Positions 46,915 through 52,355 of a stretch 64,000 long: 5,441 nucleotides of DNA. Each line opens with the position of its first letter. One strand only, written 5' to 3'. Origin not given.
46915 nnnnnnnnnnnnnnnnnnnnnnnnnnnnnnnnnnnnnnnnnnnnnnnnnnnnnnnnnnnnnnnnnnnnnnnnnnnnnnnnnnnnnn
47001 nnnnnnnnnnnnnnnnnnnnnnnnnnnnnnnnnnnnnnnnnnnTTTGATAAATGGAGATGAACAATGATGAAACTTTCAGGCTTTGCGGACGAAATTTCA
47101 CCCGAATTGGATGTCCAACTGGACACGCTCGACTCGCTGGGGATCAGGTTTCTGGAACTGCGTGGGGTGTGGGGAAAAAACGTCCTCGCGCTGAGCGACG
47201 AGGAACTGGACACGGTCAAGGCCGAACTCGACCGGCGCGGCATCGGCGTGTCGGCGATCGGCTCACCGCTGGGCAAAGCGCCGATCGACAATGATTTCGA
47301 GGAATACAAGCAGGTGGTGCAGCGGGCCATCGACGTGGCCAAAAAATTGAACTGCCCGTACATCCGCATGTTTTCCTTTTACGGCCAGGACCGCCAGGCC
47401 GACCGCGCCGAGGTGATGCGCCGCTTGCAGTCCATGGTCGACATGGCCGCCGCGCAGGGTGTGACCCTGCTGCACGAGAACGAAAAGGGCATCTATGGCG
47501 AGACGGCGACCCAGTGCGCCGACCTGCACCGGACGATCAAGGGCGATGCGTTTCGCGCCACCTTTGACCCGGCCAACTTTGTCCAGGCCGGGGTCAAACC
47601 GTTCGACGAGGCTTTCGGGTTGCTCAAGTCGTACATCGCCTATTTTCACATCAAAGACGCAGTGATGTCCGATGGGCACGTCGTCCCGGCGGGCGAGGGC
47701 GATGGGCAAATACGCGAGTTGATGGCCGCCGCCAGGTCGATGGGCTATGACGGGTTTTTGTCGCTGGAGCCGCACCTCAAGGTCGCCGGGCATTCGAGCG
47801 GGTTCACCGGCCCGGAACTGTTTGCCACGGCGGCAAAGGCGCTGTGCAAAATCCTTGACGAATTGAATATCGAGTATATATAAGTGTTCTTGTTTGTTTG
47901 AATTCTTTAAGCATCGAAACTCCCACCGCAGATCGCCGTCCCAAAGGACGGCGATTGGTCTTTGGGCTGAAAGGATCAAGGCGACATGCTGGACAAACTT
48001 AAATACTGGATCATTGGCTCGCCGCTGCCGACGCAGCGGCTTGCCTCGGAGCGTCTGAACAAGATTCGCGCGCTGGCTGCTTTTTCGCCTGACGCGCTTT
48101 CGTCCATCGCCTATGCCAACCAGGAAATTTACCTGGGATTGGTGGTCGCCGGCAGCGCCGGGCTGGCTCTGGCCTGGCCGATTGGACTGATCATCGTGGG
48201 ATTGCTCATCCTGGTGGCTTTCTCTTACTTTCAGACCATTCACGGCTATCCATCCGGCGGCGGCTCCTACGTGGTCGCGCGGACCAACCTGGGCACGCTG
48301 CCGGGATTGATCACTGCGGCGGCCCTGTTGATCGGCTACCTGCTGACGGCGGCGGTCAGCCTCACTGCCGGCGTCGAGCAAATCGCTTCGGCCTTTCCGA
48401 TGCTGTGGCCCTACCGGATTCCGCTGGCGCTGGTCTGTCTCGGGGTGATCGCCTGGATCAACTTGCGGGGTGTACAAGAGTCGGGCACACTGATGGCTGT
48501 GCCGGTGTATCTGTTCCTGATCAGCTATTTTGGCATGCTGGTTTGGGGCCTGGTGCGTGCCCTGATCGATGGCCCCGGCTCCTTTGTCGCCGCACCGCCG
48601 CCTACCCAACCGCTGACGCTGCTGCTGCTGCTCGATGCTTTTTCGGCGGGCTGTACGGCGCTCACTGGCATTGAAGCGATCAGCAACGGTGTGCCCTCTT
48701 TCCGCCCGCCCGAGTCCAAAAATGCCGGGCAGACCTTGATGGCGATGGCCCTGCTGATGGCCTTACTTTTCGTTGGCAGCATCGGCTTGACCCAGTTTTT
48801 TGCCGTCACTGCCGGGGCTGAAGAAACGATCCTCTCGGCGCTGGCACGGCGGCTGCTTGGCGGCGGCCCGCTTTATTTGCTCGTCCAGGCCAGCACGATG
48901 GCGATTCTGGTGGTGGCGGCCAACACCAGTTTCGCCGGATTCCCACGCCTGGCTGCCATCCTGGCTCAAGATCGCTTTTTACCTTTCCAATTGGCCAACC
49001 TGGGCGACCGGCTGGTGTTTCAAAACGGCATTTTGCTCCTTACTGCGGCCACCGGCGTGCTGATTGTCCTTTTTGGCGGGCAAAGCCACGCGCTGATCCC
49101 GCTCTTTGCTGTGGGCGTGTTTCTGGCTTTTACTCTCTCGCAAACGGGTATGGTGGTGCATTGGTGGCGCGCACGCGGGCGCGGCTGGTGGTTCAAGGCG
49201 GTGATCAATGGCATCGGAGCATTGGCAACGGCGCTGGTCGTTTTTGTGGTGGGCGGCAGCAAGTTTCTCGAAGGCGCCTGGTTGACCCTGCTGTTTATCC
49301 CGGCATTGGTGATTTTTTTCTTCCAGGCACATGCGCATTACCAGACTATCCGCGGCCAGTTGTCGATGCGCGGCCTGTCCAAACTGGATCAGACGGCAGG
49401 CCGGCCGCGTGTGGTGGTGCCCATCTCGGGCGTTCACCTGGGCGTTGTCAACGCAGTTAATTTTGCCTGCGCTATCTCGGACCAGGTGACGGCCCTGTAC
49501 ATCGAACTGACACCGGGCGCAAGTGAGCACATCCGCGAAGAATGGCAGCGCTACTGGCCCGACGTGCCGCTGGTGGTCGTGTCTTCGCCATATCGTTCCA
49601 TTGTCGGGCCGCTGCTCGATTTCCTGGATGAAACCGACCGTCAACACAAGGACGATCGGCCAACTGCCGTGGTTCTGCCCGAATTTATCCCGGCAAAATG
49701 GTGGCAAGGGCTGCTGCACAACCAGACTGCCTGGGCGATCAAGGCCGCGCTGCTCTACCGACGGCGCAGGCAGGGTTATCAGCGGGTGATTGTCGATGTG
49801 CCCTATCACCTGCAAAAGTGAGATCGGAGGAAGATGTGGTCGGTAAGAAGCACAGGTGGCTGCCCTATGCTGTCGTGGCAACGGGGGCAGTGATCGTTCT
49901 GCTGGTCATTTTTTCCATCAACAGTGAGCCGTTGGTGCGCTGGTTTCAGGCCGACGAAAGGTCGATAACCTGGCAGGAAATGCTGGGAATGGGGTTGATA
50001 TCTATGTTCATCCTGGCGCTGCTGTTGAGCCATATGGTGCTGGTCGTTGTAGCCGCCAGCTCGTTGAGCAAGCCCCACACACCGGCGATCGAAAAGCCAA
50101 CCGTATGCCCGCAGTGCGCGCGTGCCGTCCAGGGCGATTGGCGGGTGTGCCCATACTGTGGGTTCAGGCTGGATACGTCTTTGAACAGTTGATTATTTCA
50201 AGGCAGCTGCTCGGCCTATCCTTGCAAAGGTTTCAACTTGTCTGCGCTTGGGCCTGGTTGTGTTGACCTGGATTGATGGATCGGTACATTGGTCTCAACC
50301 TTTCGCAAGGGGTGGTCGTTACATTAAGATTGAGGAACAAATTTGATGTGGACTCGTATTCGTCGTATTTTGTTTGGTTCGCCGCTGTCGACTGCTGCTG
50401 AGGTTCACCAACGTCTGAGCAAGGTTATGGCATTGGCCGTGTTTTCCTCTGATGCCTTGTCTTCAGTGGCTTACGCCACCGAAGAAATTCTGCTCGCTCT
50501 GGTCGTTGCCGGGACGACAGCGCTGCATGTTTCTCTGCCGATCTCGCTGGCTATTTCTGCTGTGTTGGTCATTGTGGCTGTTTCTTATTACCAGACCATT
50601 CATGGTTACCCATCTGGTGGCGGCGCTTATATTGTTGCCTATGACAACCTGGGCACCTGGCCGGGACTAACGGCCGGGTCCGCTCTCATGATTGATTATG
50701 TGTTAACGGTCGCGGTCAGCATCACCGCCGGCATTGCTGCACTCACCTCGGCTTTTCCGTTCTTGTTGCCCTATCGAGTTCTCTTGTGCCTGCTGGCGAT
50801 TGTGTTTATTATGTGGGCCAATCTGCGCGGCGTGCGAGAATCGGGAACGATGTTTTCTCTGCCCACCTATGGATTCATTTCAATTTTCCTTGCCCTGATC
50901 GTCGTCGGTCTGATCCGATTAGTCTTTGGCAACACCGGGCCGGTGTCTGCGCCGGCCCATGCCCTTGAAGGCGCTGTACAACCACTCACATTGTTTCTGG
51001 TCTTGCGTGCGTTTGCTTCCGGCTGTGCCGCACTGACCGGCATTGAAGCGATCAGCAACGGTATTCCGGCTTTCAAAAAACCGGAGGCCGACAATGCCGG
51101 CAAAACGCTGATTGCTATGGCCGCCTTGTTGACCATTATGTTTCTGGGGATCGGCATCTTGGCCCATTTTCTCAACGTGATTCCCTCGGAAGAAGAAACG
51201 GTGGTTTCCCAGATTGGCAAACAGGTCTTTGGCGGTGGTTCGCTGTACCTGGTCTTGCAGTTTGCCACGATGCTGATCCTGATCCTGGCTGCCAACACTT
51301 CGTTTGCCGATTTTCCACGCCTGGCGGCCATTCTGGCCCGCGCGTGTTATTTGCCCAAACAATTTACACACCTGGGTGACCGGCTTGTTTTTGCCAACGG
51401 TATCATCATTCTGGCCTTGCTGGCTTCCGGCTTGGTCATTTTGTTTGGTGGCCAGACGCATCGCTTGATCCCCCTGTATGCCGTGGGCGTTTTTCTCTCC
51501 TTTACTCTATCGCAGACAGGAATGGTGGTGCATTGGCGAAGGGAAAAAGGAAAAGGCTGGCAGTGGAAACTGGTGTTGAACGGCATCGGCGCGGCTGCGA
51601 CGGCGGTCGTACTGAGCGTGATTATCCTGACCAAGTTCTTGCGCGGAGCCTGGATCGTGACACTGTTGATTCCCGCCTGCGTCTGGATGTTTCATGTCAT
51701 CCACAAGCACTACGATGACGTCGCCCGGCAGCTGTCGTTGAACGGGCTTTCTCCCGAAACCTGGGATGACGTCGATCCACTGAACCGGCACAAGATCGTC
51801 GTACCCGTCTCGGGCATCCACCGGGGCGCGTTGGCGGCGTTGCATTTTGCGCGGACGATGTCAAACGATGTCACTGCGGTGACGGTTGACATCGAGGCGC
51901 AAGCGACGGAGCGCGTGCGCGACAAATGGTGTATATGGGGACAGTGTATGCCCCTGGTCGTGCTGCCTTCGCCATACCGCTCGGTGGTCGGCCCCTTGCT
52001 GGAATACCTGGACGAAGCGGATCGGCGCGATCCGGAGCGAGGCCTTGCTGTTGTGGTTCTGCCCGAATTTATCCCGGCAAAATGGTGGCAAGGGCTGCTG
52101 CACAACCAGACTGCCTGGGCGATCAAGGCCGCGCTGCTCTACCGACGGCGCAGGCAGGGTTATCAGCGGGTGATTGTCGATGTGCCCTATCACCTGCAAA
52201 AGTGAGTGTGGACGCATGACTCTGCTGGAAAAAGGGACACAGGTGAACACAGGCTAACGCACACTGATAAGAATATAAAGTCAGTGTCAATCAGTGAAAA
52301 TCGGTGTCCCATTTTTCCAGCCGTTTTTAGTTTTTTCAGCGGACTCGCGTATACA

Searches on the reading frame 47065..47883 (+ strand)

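Call 61: search_protein_families(library=pfam, proteins=[window:47065-47883:+], max_evalue=0.00001)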
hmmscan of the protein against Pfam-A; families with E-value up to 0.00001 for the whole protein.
window:47065-47883:+ (272 aa): 1 family
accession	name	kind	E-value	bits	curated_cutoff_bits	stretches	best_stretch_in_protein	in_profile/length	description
PF01261.30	AP_endonuc_2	-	1.5e-31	110.4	31.1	1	22-237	4-230/249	Xylose isomerase-like TIM barrel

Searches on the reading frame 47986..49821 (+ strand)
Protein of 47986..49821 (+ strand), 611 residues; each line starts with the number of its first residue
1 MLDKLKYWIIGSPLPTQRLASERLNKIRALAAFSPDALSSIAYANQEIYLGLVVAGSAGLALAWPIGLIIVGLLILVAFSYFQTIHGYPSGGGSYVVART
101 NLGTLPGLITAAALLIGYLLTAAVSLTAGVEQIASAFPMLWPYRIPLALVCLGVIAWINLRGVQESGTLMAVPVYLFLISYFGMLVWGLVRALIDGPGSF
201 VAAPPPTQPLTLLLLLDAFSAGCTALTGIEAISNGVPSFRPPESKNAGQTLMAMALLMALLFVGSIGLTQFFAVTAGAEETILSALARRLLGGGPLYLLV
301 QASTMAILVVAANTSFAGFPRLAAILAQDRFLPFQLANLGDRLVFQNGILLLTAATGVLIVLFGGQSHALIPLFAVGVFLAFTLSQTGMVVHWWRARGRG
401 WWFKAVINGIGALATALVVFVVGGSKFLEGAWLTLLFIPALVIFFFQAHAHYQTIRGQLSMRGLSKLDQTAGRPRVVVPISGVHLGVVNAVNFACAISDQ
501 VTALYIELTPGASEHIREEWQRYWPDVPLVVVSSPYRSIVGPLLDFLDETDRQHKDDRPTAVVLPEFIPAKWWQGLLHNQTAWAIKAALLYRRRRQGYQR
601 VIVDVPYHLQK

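Call 61: search_protein_families(library=pfam, proteins=[window:47986-49821:+], max_evalue=0.00001)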
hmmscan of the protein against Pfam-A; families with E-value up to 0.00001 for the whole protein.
window:47986-49821:+ (611 aa): 1 family
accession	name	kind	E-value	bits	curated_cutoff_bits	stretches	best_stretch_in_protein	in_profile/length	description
PF13520.12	AA_permease_2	-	5.4e-23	82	27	1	51-422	18-404/427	Amino acid permease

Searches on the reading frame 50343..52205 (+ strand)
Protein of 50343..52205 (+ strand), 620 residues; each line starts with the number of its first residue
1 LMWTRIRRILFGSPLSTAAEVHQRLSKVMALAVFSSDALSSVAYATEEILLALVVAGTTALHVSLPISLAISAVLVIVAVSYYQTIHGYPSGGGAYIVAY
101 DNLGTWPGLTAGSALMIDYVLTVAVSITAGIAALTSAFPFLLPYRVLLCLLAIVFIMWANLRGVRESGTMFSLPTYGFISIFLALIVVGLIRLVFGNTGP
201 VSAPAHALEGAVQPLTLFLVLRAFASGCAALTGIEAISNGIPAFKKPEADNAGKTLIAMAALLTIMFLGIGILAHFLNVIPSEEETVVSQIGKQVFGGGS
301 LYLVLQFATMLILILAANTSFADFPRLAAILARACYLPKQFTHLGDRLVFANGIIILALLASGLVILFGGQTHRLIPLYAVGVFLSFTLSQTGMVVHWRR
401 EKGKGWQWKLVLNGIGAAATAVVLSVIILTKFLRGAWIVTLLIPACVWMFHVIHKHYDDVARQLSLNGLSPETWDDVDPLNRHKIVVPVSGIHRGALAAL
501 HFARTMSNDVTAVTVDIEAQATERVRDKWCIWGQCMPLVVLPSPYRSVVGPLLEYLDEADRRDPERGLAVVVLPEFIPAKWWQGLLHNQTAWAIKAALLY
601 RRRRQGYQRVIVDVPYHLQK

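Call 61: search_protein_families(library=pfam, proteins=[window:50343-52205:+], max_evalue=0.00001)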
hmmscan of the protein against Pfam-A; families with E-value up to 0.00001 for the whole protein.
window:50343-52205:+ (620 aa): 1 family
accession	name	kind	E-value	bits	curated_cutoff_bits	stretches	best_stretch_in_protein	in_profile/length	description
PF13520.12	AA_permease_2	-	4.3e-31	108.7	27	1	30-427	6-403/427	Amino acid permease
